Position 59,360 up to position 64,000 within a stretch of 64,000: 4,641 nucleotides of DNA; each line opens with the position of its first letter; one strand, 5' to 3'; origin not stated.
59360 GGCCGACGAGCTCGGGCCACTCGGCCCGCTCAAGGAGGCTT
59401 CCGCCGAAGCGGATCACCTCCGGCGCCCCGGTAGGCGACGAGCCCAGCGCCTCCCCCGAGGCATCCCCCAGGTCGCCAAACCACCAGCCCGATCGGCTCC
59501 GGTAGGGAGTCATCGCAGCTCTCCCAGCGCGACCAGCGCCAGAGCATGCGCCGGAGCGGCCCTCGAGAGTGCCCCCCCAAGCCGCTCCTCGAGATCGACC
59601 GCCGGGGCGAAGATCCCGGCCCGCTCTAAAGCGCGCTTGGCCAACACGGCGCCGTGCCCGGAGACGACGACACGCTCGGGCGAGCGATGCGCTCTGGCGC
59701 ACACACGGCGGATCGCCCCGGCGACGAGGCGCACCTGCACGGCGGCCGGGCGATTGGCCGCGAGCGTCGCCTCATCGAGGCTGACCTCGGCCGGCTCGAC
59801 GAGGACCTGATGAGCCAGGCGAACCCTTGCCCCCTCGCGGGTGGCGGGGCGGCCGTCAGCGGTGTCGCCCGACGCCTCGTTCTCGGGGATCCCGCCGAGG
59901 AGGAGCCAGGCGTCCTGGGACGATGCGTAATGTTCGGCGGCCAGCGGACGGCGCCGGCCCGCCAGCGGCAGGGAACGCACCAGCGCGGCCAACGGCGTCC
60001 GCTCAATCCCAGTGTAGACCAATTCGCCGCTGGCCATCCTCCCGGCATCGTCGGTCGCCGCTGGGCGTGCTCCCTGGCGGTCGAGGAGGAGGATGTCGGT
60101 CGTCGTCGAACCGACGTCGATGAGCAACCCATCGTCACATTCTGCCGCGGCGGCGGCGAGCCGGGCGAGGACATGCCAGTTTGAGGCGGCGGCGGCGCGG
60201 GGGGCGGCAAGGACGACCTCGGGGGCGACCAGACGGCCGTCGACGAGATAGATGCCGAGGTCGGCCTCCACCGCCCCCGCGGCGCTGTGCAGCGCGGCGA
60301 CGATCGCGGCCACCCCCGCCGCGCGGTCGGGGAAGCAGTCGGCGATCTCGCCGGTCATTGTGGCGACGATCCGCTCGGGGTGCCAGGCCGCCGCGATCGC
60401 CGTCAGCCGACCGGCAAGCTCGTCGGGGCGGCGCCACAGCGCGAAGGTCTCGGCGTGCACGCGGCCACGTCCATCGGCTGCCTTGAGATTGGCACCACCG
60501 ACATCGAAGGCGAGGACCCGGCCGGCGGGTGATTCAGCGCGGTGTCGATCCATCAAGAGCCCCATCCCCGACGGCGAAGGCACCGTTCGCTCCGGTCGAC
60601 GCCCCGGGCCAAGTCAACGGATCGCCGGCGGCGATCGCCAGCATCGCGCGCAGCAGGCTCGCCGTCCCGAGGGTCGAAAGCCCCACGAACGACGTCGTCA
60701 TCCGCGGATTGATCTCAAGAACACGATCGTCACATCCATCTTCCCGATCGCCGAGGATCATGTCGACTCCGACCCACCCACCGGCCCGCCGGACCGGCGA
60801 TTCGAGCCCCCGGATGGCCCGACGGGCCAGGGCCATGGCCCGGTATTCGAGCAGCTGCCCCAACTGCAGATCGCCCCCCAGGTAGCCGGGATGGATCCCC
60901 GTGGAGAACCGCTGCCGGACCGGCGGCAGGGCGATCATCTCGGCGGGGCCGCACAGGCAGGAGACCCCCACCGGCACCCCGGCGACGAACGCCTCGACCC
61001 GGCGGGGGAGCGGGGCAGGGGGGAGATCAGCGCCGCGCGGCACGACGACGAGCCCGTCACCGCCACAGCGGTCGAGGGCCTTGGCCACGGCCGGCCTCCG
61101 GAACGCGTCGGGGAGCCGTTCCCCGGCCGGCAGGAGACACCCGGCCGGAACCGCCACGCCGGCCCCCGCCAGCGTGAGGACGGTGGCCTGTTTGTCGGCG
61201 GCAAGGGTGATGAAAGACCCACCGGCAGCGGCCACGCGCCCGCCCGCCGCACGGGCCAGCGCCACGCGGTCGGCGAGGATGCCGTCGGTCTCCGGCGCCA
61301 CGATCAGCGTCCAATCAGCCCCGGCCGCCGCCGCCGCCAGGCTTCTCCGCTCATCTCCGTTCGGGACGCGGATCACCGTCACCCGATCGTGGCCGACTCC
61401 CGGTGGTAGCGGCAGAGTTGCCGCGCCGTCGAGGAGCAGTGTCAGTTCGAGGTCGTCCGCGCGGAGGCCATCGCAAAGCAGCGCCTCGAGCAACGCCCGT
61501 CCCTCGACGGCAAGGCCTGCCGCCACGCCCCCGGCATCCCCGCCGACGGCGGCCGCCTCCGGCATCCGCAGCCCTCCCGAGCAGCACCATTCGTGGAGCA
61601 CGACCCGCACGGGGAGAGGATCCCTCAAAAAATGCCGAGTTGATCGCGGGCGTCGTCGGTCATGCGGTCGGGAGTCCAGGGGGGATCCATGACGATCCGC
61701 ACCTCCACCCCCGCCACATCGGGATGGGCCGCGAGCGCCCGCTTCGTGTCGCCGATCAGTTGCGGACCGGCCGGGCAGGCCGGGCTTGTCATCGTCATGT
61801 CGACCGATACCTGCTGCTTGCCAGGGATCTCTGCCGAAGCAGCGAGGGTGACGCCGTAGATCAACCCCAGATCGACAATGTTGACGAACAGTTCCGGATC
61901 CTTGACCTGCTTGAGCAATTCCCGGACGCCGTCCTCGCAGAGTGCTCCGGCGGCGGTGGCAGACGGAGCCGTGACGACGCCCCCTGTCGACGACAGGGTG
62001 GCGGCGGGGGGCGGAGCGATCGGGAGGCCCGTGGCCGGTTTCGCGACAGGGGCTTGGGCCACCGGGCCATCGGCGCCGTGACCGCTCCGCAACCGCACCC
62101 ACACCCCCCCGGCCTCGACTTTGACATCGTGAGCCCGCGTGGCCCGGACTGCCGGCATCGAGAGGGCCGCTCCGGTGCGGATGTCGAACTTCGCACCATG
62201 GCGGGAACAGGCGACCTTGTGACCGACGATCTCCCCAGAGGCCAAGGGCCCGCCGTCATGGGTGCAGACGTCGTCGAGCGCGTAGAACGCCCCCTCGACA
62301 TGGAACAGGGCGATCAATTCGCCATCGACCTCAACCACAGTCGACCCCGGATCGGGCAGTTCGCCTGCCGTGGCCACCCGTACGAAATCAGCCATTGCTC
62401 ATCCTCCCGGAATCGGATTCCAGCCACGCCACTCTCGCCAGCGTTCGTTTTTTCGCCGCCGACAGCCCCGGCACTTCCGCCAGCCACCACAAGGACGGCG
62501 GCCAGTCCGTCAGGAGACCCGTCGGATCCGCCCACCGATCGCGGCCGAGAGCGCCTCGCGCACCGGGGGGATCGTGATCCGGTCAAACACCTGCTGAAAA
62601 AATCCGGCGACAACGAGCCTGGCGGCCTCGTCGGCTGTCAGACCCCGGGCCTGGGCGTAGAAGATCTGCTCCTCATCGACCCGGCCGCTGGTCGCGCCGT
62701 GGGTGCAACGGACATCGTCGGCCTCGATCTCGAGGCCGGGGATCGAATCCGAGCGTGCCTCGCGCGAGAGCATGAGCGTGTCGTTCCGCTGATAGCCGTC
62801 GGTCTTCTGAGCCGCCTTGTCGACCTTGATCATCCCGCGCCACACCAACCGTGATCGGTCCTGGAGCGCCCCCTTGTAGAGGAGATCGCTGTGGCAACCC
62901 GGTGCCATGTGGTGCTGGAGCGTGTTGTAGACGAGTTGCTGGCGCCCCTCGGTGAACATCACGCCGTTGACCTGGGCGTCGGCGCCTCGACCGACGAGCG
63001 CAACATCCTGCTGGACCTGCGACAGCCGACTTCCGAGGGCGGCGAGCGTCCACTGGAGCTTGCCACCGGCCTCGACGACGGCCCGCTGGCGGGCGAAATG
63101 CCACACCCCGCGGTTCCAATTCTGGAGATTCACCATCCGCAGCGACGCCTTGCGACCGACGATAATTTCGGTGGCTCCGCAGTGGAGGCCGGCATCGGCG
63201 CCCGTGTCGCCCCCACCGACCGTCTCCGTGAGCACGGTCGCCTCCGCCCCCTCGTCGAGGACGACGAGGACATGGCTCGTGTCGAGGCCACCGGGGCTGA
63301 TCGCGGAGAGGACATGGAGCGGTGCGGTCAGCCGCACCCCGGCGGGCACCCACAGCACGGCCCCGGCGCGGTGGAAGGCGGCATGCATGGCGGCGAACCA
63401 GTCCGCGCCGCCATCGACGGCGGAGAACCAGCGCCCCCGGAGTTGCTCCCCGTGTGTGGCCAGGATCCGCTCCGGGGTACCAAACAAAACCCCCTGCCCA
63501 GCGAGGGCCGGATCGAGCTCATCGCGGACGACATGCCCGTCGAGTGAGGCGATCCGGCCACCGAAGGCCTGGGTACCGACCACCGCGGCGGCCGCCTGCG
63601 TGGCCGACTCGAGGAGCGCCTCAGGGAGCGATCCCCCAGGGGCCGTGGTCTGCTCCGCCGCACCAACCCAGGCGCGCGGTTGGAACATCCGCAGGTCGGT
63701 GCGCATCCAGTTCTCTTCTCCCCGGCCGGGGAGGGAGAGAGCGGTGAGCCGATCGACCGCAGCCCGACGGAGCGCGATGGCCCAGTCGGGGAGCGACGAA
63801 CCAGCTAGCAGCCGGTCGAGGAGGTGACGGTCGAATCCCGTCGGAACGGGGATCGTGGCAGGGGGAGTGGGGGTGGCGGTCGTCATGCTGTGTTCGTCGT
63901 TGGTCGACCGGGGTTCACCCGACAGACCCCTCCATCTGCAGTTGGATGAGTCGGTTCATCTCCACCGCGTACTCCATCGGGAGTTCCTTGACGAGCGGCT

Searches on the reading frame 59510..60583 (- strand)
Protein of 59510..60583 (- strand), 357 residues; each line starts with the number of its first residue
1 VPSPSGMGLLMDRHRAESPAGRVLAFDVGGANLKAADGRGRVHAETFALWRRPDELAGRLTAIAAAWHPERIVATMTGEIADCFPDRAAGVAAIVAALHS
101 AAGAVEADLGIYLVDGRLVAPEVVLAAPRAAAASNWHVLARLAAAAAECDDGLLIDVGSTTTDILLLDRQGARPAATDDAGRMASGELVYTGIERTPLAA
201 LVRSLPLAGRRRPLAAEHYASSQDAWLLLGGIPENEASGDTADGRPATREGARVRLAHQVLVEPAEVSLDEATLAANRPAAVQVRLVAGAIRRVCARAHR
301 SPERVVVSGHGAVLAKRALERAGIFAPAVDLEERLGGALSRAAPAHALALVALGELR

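Call 5: search_protein_families(library=pfam, proteins=[window:59510-60583:-], max_evalue=0.01)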
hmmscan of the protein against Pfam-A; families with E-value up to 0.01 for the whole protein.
window:59510-60583:- (357 aa): 2 families
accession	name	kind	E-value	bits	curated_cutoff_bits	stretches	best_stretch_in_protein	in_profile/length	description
PF01968.24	Hydantoinase_A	-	1.8e-13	50.8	22.9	1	74-324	5-265/291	Hydantoinase/oxoprolinase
PF13941.12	MutL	-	0.0067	15.7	27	0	126-166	223-260/450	MutL protein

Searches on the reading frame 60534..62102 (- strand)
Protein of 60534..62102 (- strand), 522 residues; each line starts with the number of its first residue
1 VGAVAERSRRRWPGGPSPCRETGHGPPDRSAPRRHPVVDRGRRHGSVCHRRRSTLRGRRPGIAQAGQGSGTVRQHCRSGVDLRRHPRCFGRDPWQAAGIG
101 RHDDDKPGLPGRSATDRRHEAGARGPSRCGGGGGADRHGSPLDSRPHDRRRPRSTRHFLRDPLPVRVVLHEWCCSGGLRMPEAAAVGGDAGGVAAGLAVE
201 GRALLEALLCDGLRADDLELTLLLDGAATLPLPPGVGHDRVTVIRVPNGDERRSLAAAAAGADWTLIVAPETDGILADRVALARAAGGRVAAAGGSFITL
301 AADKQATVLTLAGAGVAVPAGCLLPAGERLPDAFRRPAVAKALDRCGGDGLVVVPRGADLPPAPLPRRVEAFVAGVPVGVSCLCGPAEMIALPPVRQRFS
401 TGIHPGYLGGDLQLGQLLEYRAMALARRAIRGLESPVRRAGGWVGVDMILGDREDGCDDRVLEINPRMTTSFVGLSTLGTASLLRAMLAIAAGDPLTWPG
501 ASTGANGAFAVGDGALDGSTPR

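Call 53: search_protein_families(library=pfam, proteins=[window:60534-62102:-], max_evalue=0.000001)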
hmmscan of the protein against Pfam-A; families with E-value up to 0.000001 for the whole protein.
window:60534-62102:- (522 aa): 2 families
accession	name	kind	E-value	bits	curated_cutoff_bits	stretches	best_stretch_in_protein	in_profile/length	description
PF02655.19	ATP-grasp_3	-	1.1e-12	48.7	23.2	1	301-471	1-160/160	ATP-grasp domain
PF18301.6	preATP-grasp_3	-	9.4e-10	39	26.3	1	238-290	17-68/76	pre ATP-grasp 3 domain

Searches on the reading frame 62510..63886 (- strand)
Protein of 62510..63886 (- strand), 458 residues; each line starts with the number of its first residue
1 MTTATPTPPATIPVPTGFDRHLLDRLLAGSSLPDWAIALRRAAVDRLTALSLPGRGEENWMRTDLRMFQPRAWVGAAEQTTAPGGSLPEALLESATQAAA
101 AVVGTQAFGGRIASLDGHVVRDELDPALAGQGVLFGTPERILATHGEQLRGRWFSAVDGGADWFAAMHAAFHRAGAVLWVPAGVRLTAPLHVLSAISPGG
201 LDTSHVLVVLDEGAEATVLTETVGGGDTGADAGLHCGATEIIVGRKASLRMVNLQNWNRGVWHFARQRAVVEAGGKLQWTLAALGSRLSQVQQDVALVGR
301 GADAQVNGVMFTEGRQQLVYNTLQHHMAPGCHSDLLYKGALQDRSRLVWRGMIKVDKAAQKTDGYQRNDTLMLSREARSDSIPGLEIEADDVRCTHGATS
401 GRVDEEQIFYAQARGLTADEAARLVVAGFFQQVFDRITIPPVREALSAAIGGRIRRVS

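Call 53: search_protein_families(library=pfam, proteins=[window:62510-63886:-], max_evalue=0.000001)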
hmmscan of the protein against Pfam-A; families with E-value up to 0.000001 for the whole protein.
window:62510-63886:- (458 aa): 1 family
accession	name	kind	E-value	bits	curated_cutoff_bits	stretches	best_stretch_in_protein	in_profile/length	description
PF01458.23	SUFBD_core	-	2.5e-79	266.5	27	1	202-429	10-232/232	SUF system FeS cluster assembly, SufBD core domain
